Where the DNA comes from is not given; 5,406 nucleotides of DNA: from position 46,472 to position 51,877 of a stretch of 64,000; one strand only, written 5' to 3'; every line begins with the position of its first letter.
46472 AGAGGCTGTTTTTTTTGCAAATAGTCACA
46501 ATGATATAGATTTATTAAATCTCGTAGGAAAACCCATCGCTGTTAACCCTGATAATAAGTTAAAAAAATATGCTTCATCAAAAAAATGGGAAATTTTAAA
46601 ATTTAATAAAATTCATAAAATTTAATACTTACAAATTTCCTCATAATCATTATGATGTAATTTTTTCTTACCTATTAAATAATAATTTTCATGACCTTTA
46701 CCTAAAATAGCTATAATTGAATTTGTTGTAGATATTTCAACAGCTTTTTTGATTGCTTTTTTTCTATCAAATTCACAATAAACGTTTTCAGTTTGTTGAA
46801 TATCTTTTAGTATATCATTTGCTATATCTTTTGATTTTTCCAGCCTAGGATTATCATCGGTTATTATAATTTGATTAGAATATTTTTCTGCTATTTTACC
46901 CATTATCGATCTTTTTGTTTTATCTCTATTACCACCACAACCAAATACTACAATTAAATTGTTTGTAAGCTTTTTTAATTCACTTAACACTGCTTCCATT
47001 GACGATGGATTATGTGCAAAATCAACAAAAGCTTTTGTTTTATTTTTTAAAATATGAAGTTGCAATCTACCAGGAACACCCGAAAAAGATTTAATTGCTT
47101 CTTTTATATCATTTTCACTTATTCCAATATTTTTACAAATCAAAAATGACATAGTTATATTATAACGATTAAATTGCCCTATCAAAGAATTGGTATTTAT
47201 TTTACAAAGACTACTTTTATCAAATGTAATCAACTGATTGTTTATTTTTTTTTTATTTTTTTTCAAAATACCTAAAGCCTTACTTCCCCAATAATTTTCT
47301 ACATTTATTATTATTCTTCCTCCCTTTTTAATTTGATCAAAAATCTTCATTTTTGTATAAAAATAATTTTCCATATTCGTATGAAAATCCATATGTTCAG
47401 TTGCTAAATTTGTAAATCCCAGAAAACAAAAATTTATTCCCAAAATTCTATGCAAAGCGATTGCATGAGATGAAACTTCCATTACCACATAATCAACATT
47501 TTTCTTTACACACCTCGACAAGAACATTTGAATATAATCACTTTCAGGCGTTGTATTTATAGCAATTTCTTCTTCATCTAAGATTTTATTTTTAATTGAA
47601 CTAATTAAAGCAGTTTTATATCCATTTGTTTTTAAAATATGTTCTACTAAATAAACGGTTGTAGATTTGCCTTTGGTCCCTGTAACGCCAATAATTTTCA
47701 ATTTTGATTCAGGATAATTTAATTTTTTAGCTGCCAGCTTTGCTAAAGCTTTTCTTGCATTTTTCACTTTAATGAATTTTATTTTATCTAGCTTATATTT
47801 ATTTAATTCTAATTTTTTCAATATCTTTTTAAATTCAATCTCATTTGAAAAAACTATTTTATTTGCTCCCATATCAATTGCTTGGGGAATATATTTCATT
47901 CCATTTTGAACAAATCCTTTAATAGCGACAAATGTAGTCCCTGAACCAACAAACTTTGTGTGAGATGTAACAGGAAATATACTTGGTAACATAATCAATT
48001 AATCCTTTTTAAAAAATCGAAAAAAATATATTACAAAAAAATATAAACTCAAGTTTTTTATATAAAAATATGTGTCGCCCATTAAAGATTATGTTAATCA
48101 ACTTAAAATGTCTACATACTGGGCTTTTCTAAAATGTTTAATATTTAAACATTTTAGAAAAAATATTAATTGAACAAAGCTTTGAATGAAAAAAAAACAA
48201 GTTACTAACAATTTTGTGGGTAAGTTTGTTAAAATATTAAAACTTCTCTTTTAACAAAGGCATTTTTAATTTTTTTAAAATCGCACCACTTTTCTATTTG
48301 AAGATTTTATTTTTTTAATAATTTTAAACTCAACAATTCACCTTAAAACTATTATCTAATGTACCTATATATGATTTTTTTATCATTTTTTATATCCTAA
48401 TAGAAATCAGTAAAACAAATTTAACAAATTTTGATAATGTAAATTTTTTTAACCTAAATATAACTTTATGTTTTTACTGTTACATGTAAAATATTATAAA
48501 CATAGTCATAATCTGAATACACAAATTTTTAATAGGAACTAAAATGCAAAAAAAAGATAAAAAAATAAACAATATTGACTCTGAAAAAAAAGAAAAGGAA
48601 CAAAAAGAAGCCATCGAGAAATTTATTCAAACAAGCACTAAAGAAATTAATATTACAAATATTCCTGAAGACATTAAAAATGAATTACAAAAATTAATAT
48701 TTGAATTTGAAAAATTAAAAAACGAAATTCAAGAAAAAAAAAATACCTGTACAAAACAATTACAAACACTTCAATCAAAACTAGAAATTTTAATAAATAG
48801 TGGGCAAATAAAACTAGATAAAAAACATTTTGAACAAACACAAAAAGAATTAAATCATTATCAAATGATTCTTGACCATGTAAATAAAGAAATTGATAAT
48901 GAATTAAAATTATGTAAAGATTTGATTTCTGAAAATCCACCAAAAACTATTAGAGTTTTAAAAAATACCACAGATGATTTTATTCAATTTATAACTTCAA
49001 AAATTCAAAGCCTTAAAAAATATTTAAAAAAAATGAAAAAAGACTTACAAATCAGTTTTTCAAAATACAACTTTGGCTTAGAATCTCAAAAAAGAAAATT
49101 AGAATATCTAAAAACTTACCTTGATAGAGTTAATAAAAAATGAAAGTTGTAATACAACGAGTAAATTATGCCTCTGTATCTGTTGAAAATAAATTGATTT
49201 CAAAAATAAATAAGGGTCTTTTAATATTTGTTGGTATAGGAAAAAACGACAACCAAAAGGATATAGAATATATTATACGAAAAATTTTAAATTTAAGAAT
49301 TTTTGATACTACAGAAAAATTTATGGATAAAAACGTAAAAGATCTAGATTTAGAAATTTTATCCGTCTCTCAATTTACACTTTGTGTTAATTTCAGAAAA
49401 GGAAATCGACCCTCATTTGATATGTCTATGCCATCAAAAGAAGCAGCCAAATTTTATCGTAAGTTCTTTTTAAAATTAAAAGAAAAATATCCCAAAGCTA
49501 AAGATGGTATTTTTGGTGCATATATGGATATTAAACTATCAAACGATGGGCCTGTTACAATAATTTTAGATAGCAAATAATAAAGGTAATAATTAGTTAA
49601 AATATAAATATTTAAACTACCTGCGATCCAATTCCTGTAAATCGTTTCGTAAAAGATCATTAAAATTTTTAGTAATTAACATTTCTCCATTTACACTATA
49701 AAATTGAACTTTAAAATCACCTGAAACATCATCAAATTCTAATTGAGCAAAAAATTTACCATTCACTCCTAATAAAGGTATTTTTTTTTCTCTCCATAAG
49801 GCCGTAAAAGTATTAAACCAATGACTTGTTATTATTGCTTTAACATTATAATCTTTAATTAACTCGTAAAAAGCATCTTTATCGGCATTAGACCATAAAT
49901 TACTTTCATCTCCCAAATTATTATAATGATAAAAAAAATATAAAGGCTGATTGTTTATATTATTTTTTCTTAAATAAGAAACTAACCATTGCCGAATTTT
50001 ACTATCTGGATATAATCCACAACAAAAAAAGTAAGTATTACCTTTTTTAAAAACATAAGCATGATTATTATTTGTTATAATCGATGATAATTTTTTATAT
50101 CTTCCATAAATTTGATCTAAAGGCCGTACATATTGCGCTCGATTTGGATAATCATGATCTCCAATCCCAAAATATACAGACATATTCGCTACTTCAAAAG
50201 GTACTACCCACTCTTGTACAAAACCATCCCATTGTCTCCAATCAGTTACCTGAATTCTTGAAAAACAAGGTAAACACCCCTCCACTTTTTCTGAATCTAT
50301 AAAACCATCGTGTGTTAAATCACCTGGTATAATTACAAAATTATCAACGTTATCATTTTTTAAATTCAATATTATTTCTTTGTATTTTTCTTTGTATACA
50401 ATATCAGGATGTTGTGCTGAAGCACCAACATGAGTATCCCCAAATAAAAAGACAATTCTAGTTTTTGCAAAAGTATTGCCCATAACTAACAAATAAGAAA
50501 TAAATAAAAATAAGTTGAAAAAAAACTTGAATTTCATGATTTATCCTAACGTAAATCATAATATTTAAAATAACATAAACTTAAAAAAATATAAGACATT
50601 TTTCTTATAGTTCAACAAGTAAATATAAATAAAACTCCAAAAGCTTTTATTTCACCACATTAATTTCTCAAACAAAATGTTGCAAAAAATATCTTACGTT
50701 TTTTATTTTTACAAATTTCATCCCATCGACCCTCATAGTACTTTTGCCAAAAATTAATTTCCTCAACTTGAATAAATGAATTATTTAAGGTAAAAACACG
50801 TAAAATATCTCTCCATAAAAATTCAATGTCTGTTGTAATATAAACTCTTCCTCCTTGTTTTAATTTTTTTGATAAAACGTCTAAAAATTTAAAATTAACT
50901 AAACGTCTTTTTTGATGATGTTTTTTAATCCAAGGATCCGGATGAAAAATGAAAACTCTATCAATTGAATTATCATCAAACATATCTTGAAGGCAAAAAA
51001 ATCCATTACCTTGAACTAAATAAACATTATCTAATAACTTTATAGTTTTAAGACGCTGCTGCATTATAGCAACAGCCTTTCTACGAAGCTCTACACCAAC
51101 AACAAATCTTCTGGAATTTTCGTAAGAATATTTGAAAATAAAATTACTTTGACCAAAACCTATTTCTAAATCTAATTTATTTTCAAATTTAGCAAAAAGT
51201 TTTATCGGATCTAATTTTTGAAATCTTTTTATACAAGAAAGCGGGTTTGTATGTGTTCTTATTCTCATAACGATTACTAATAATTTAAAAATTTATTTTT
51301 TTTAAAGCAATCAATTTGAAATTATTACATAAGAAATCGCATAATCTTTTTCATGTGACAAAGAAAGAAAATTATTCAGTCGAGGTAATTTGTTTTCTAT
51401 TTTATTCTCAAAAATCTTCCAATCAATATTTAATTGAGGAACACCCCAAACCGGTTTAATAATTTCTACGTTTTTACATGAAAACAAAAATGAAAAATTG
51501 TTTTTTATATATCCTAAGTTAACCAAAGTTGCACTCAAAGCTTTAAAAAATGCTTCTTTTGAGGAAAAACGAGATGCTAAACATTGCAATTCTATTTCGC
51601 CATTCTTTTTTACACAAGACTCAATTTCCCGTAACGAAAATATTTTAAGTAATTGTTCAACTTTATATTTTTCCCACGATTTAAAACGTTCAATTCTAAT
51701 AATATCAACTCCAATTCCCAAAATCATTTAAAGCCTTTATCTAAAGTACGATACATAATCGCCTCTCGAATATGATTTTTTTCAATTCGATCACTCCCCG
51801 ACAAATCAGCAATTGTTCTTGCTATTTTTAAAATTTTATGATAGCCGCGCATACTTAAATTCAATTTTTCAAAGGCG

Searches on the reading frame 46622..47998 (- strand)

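Call 5: search_protein_families(library=pfam, proteins=[window:46622-47998:-], max_evalue=0.0001)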
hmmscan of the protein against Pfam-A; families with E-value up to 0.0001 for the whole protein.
window:46622-47998:- (458 aa): 3 families
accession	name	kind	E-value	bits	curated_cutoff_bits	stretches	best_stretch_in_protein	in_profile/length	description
PF08245.18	Mur_ligase_M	-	5e-34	118.4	24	1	105-265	1-151/200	Mur ligase middle domain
PF02875.26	Mur_ligase_C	-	4.1e-26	92.7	28.4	1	310-435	1-127/127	Mur ligase, glutamate ligase domain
PF01225.30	Mur_ligase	-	2.4e-05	25.1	21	1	15-92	10-94/95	Mur ligase family, catalytic domain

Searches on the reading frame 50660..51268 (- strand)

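Call 7: search_protein_families(library=pfam, proteins=[window:50660-51268:-], max_evalue=0.001)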
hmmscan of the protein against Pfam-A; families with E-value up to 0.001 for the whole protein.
window:50660-51268:- (202 aa): 3 families
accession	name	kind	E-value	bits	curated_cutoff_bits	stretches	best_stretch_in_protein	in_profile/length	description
PF02390.23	Methyltransf_4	-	5.7e-34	117.5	24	1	31-176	3-147/173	Putative methyltransferase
PF13847.12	Methyltransf_31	-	0.00028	21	27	1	34-146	8-111/145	Methyltransferase domain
PF13649.12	Methyltransf_25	-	0.00056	21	27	1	34-110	2-73/97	Methyltransferase domain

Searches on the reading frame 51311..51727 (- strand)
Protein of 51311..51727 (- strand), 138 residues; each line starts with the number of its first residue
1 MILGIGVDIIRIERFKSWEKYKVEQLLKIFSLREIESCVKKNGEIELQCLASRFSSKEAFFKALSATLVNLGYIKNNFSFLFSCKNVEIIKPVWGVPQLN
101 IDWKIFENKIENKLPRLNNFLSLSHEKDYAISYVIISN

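Call 7: search_protein_families(library=pfam, proteins=[window:51311-51727:-], max_evalue=0.001)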
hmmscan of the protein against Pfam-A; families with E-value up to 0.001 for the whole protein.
window:51311-51727:- (138 aa): 1 family
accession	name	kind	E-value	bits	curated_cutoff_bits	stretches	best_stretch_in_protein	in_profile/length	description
PF01648.25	ACPS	-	1.2e-10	41.9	25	1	4-132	1-109/111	4'-phosphopantetheinyl transferase superfamily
